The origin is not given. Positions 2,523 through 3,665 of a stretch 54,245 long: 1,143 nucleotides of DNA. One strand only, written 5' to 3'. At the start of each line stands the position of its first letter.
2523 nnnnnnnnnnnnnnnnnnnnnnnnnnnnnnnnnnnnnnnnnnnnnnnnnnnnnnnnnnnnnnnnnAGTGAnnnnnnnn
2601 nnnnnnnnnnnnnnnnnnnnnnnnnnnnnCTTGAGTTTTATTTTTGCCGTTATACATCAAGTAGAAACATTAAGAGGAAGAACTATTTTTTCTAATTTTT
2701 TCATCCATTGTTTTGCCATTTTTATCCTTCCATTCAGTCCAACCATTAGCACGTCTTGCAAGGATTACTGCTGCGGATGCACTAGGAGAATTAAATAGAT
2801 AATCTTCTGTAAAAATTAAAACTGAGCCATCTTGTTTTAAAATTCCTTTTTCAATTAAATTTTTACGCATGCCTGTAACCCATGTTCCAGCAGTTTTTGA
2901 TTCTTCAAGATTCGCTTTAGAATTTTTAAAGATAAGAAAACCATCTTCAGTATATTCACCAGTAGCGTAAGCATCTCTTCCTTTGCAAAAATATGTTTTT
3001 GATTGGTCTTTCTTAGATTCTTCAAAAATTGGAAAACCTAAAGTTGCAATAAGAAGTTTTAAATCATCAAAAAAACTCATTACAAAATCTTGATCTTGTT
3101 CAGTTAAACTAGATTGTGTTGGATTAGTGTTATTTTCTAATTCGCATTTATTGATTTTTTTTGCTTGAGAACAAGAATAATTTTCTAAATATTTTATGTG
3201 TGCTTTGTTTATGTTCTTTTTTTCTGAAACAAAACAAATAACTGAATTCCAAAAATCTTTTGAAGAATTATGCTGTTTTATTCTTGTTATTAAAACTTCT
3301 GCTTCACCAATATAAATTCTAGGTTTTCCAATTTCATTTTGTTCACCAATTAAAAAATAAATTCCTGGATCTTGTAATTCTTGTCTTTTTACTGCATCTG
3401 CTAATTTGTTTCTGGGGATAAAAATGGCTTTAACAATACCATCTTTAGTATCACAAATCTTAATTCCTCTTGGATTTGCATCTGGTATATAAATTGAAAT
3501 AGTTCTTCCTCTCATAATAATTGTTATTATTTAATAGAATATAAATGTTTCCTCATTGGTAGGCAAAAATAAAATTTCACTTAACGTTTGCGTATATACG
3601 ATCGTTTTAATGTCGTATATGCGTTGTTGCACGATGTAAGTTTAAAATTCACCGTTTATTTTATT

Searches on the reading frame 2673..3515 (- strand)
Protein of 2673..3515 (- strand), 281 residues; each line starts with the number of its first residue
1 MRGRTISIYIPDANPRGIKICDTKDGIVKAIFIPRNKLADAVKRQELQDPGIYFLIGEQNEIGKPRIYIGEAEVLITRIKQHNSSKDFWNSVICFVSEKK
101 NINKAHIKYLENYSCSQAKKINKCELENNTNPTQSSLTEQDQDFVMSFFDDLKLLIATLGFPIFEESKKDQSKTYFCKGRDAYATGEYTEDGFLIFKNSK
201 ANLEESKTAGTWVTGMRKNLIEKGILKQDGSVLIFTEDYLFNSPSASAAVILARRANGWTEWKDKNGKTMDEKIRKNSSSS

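Call 76: search_protein_families(library=pfam, max_evalue=0.001, proteins=[window:2673-3515:-])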
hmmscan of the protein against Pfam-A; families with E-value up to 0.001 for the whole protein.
window:2673-3515:- (281 aa): 2 families
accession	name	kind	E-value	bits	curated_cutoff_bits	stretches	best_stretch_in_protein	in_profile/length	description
PF14267.11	DUF4357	-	3.2e-24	85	38.4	1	217-270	1-54/54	Domain of unknown function (DUF4357)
PF18755.6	RAMA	-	8.4e-05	22.9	35.2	1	217-271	41-95/107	Restriction Enzyme Adenine Methylase Associated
